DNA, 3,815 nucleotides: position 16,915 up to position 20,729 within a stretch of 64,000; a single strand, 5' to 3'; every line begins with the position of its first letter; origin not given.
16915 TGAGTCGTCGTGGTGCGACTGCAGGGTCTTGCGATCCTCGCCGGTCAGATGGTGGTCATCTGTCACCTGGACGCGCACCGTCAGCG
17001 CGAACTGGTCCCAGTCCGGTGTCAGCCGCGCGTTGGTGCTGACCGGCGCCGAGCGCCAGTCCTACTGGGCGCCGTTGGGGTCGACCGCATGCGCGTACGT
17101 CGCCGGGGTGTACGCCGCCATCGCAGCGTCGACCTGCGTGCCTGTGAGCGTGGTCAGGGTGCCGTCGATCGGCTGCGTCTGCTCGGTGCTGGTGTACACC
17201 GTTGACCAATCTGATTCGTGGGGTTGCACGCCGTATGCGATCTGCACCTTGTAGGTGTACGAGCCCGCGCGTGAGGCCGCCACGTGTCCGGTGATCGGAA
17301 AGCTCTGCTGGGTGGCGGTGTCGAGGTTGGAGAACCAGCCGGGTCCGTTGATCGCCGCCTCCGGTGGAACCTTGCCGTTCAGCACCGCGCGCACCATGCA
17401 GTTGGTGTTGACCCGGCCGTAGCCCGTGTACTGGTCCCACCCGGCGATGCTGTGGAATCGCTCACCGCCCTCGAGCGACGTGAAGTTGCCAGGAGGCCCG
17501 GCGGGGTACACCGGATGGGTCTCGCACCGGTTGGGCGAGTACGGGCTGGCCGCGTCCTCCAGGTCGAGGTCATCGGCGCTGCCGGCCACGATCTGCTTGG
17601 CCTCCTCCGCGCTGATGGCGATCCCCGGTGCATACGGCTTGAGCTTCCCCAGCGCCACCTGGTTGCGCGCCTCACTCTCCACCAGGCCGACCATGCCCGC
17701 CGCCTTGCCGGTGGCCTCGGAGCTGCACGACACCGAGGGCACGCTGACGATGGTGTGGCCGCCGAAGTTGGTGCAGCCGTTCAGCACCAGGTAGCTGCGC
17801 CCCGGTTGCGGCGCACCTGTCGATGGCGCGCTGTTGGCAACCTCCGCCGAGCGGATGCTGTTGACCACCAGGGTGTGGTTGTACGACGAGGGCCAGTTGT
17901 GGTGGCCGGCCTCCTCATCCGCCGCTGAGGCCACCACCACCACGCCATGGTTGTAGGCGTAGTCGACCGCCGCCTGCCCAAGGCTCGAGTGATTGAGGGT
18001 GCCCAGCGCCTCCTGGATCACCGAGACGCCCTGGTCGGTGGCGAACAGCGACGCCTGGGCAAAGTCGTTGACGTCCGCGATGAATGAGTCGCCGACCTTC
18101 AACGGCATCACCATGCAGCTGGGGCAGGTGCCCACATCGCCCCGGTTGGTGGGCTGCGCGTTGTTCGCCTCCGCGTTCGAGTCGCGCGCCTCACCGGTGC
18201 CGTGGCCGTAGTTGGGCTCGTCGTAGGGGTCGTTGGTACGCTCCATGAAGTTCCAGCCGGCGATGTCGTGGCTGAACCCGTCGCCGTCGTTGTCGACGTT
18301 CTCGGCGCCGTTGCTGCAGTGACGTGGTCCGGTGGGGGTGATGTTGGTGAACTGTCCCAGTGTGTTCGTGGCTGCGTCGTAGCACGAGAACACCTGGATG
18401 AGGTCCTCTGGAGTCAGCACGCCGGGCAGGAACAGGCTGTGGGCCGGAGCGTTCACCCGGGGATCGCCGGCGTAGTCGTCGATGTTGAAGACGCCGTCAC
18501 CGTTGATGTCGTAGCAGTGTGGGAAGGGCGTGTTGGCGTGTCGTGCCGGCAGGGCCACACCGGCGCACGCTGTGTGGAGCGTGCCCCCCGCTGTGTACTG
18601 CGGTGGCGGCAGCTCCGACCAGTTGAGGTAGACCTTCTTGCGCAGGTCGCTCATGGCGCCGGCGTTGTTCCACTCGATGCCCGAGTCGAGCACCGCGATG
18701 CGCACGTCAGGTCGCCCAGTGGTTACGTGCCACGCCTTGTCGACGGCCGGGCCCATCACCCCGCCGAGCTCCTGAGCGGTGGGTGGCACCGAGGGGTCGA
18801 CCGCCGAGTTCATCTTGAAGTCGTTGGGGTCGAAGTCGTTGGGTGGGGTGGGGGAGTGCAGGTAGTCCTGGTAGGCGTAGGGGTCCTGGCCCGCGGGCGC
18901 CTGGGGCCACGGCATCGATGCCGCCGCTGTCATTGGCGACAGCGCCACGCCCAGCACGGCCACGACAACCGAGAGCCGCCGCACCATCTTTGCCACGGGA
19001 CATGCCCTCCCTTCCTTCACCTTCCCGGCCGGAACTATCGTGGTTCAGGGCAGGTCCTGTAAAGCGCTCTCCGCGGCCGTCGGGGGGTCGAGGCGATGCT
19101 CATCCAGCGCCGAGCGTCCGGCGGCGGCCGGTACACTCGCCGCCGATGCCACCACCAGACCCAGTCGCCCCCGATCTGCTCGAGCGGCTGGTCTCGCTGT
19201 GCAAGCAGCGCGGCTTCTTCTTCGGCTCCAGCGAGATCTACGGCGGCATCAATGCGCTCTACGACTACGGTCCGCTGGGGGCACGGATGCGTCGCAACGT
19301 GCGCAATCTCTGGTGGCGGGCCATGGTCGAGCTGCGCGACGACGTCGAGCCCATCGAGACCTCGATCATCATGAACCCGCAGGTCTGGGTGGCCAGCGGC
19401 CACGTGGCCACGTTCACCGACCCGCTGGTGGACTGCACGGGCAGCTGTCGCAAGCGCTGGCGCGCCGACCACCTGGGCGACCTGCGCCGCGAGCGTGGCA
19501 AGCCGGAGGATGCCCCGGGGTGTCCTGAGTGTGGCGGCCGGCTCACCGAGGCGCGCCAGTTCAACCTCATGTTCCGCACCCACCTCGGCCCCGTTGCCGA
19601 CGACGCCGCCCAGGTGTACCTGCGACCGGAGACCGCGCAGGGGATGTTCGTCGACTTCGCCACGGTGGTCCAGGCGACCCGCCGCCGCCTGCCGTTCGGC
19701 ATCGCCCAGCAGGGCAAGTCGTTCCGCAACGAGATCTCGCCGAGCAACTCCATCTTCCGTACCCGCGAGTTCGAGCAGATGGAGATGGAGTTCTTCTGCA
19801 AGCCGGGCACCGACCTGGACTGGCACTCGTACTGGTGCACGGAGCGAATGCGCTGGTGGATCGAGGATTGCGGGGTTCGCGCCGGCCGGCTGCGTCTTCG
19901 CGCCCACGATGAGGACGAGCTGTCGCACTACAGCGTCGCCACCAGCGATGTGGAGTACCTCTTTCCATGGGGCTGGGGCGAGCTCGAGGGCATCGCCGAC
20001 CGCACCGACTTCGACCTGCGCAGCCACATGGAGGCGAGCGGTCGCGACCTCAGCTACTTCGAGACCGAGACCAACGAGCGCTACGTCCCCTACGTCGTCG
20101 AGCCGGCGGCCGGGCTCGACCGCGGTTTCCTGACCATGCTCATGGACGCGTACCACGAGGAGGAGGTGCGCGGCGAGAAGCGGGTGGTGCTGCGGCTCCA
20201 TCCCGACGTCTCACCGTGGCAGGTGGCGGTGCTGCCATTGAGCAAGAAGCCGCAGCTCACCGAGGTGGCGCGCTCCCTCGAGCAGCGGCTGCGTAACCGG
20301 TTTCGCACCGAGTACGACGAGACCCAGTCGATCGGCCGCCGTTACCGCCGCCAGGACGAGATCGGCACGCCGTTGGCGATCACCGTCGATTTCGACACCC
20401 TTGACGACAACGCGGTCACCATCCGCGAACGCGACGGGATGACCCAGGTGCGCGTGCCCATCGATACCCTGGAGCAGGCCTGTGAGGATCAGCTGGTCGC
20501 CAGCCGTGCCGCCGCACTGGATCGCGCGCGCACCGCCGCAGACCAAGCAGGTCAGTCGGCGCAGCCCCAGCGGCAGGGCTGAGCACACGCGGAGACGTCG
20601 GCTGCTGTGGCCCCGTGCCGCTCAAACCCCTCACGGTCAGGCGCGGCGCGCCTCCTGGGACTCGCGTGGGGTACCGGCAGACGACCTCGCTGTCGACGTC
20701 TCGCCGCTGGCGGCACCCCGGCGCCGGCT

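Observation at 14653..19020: Surface subtilase split by a single in-frame TAG: the S8 peptidase domain and the FG-GAP propeller/anchor ORF are in the same frame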

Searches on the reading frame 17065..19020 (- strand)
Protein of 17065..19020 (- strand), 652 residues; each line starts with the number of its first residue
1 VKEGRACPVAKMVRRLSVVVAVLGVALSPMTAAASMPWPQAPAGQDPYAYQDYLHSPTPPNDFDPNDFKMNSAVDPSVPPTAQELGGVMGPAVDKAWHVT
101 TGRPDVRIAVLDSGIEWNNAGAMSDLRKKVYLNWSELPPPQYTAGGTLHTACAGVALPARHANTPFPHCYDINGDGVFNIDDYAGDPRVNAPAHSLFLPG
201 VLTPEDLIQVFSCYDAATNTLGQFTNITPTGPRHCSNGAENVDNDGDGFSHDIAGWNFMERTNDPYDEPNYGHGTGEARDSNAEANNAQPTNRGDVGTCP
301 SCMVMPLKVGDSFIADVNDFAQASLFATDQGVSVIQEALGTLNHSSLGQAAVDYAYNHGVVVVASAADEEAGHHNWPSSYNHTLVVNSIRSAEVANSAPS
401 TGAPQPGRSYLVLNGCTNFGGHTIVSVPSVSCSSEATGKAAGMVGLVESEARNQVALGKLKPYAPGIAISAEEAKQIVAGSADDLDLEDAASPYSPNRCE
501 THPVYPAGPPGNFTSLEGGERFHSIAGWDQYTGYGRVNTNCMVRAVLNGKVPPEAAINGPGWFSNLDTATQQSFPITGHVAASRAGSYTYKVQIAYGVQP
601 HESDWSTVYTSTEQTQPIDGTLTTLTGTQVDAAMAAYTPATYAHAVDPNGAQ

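Call 4: search_protein_families(library=pfam, proteins=[window:17065-19020:-], max_evalue=0.01)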
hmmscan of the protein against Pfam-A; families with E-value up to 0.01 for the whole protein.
window:17065-19020:- (652 aa): 1 family
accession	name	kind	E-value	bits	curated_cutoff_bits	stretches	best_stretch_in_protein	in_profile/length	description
PF00082.27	Peptidase_S8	-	6.6e-17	62.2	21.8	1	105-485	3-276/288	Subtilase family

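Call 17: find_related_loci(query=window:17065-18987:-, collection=genome_contigs, flank=10000)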
Query window:17065-18987:- (641 aa) in genome_contigs; peptide patterns used: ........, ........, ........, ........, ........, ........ (x = any residue, [..] = any of these).
47 stretches matched a pattern; 35 encode a relative of the query (tblastn E <= 1e-3); 35 distinct loci.
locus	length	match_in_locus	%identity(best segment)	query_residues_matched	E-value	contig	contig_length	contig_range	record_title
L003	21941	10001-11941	59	1-641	0e+0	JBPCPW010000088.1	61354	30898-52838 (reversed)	MAG: Candidatus Dormibacteria bacterium isolate TH_ant_mag_192 S1Ck127_8578337_flag_1_multi_14.9977_len_61354, whole gen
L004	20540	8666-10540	61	49-641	0e+0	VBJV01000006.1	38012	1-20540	MAG: Chloroflexi bacterium isolate CF_165 14_1009_16_40cm_scaffold_21880, whole genome shotgun sequence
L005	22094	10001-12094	55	5-641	0e+0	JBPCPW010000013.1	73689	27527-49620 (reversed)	MAG: Candidatus Dormibacteria bacterium isolate TH_ant_mag_192 S1Ck127_4344171_flag_0_multi_16.1833_len_73689, whole gen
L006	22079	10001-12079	54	4-641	0e+0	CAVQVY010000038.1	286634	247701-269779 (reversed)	MAG: Candidatus Dormibacteraeota bacterium isolate MFD10064.bin.2.98 genome assembly, contig: contig_44283, whole genome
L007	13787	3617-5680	54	1-641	0e+0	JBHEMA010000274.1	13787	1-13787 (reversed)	MAG: Candidatus Dormibacteria bacterium isolate S2_bin.43.orig S2_k141_873913, whole genome shotgun sequence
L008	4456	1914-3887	56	5-620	0e+0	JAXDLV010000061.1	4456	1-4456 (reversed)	MAG: Chloroflexota bacterium isolate BP_626 scaffold_662819, whole genome shotgun sequence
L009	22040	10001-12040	54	16-641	0e+0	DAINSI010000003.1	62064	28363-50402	MAG TPA_asm: Candidatus Dormiibacterota bacterium isolate CTOTU41361 NODE_140_length_62064_cov_5.387879, whole genome sh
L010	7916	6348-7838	39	8-589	1e-105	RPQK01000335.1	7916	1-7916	MAG: Acidobacteria bacterium isolate metabat2.299 metabat2.299_Contig_424188, whole genome shotgun sequence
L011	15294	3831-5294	40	21-591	1e-100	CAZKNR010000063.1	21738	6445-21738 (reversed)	MAG TPA_asm: uncultured Acidobacteriota bacterium isolate binchicken_co165_16 genome assembly, contig: k141_2317731, who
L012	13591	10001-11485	37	4-590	5e-97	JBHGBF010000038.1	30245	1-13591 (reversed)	MAG: Acidobacteriota bacterium isolate SBS.BIN.3 SBSBIN3_contig_38, whole genome shotgun sequence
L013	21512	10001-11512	39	1-591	1e-96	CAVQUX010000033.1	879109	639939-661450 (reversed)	MAG: uncultured Acidobacteriota bacterium isolate MFD10007.bin.1.37 genome assembly, contig: contig_9399, whole genome s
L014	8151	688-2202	39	2-591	1e-94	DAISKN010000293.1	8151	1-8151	MAG TPA_asm: Acidobacteriota bacterium isolate CTOTU25575 NODE_4974_length_8151_cov_4.688118, whole genome shotgun seque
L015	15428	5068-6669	35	1-633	1e-94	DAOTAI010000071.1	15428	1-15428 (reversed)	MAG TPA_asm: Acidobacteriota bacterium isolate AMR_MDS_2037 NODE_3208_length_15428_cov_4.561049, whole genome shotgun se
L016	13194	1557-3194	37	21-611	1e-89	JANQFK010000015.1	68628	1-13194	MAG: Myxococcota bacterium isolate PL23a_bin.83 k99_2579244, whole genome shotgun sequence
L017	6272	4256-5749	39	21-589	2e-87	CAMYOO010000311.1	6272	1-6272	MAG: uncultured delta proteobacterium isolate FCS_M_Myxococcota_03 genome assembly, contig: scaffold_27244, whole genome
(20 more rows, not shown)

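Call 19: list_cluster_members(proteins=[window:17065-19020:-, window:17065-18987:-, window:14656-16992:-, window:4835-5584:+, window:3461-4768:+, window:52988-54835:+, window:12684-13844:+])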
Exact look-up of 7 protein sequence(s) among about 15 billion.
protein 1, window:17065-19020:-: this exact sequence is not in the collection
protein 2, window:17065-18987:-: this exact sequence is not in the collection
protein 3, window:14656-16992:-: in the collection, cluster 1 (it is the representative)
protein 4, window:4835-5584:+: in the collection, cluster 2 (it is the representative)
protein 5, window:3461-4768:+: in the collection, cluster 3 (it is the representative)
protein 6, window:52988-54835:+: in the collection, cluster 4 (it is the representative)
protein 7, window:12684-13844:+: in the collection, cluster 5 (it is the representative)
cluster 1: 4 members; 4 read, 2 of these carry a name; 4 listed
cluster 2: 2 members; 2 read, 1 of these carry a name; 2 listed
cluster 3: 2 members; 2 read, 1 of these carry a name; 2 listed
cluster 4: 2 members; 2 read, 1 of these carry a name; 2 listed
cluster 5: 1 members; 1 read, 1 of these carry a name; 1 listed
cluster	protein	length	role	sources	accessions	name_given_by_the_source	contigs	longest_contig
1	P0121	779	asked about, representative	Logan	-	-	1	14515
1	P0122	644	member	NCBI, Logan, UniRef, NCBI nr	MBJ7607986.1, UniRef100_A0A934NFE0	MAG: S8 family serine peptidase [Candidatus Dormibacteraeota bacterium] | S8 family serine peptidase n=1 Tax=Candidatus Amunia macphersoniae TaxID=3127014 ... | S8 family serine peptidase [Candidatus Dormibacteraeota bacterium]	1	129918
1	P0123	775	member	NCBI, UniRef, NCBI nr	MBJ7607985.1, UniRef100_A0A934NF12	MAG: hypothetical protein JF887_00940 [Candidatus Dormibacteraeota bacterium] | VCBS repeat-containing protein n=1 Tax=Candidatus Amunia macphersoniae TaxID=3127014 ... | hypothetical protein [Candidatus Dormibacteraeota bacterium]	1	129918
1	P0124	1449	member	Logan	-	-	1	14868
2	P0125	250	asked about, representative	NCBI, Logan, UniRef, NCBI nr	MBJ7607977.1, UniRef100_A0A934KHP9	MAG: DNA repair protein RecO [Candidatus Dormibacteraeota bacterium] | DNA repair protein RecO n=1 Tax=Candidatus Amunia macphersoniae TaxID=3127014 ... | DNA repair protein RecO [Candidatus Dormibacteraeota bacterium]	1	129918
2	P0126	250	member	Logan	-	-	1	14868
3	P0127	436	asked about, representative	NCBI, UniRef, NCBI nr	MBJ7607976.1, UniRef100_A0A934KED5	MAG: HlyC/CorC family transporter [Candidatus Dormibacteraeota bacterium] | HlyC/CorC family transporter n=1 Tax=Candidatus Amunia macphersoniae TaxID=3127014 ... | HlyC/CorC family transporter [Candidatus Dormibacteraeota bacterium]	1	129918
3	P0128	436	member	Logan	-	-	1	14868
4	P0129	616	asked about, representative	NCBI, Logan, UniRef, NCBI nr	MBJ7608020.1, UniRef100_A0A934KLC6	MAG: DNA primase [Candidatus Dormibacteraeota bacterium] | DNA primase n=1 Tax=Candidatus Amunia macphersoniae TaxID=3127014 RepID=A0A934KLC6_9BACT | DNA primase [Candidatus Dormibacteraeota bacterium]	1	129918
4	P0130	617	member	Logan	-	-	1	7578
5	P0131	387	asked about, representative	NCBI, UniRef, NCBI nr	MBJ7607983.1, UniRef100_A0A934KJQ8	MAG: PrsW family intramembrane metalloprotease [Candidatus Dormibacteraeota bacterium] | PrsW family intramembrane metalloprotease n=1 Tax=Candidatus Amunia macphersoniae ... | PrsW family intramembrane metalloprotease [Candidatus Dormibacteraeota bacterium]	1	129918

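Call 20: search_protein_families(library=ncbifam, proteins=[window:17065-19020:-], max_evalue=0.01)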
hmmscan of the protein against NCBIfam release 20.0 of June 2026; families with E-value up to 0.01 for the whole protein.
window:17065-19020:- (652 aa): 2 families
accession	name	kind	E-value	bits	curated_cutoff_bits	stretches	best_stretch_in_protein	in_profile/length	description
TIGR03921.1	T7SS_mycosin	equivalog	4.5e-14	52.3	278.75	1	253-450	34-246/353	type VII secretion-associated serine protease mycosin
NF049966.1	QH_SP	equivalog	5.6e-08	32.4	165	1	312-387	68-141/219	subtilisin-like serine protease QhpE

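Call 22: find_encoding_contigs(protein=P0124, flank=10000, max_places=10)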
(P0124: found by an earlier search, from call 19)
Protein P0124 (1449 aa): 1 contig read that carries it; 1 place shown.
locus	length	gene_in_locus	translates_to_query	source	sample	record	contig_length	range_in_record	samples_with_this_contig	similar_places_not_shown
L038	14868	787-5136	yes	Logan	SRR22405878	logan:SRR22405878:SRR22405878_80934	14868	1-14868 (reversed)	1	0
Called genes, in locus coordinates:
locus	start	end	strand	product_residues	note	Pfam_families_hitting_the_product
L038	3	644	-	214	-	?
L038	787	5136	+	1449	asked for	PF13517:FG-GAP_3 (faint)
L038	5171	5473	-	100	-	-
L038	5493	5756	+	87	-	-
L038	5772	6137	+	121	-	-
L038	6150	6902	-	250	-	PF11967:RecO_N, PF02565:RecO_C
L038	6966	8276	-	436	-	PF01595:CNNM, PF00571:CBS, PF03471:CorC_HlyC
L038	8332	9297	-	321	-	PF13793:Pribosyltran_N, PF00156:Pribosyltran, PF14572:Pribosyl_synth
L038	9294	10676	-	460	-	PF00483:NTP_transferase, PF01128:IspD, PF12804:NTP_transf_3, PF00132:Hexapep (faint), PF25084:LbH_EIF2B (weak), PF25087:GMPPB_C (faint)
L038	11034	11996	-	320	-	PF02720:DUF222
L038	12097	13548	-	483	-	PF03703:bPH_2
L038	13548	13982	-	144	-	PF03703:bPH_2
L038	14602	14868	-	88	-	?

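Call 23: find_encoding_contigs(protein=P0121, flank=10000, max_places=10)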
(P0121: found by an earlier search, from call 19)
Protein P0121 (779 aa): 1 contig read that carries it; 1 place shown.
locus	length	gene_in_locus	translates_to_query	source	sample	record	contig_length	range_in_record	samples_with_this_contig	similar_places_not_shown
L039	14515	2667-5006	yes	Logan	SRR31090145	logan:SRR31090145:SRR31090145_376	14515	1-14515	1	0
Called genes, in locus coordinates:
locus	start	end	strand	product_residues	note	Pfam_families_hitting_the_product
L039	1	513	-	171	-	?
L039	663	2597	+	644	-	-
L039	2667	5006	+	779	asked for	PF13517:FG-GAP_3 (faint)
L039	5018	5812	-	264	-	-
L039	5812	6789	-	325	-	PF13367:PrsW-protease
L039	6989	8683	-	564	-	PF09286:Pro-kuma_activ, PF00082:Peptidase_S8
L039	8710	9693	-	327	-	PF13240:Zn_Ribbon_1 (weak)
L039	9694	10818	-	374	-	PF13367:PrsW-protease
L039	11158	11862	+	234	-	-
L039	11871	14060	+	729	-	-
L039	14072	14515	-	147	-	?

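Call 47: find_encoding_contigs(protein=P0122, flank=3000, max_places=10)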
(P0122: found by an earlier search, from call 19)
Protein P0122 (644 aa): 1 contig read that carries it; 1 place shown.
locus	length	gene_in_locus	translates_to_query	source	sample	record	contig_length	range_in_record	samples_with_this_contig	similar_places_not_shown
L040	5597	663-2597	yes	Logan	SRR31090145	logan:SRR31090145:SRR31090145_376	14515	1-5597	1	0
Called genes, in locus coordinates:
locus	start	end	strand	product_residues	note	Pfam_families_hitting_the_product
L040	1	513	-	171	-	?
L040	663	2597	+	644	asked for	-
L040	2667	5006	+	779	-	PF13517:FG-GAP_3 (faint)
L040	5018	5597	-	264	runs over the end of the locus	-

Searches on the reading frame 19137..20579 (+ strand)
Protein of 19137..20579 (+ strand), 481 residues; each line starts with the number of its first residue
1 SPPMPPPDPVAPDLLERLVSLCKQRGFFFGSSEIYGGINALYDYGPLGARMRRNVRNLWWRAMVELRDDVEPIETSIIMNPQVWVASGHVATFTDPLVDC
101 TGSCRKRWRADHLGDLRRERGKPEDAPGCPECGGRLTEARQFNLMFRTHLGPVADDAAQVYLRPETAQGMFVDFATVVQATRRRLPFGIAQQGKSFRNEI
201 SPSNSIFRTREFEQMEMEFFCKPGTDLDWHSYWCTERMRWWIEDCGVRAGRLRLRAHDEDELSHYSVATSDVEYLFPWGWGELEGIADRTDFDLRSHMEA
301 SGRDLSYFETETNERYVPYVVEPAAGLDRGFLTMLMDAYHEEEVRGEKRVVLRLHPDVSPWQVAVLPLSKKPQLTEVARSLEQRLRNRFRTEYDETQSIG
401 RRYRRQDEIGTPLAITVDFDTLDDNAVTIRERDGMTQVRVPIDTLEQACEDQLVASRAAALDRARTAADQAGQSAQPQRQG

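Call 15: search_protein_families(library=pfam, proteins=[window:19137-20579:+], max_evalue=0.001)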
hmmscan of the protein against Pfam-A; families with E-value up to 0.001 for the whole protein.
window:19137-20579:+ (481 aa): 2 families
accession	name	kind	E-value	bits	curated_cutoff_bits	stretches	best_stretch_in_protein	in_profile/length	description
PF03129.25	HGTP_anticodon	-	6.3e-22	78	21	1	362-449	1-91/94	Anticodon binding domain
PF00587.30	tRNA-synt_2b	-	6e-11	43.2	29.3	1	157-329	8-170/179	tRNA synthetase class II core domain (G, H, P, S and T)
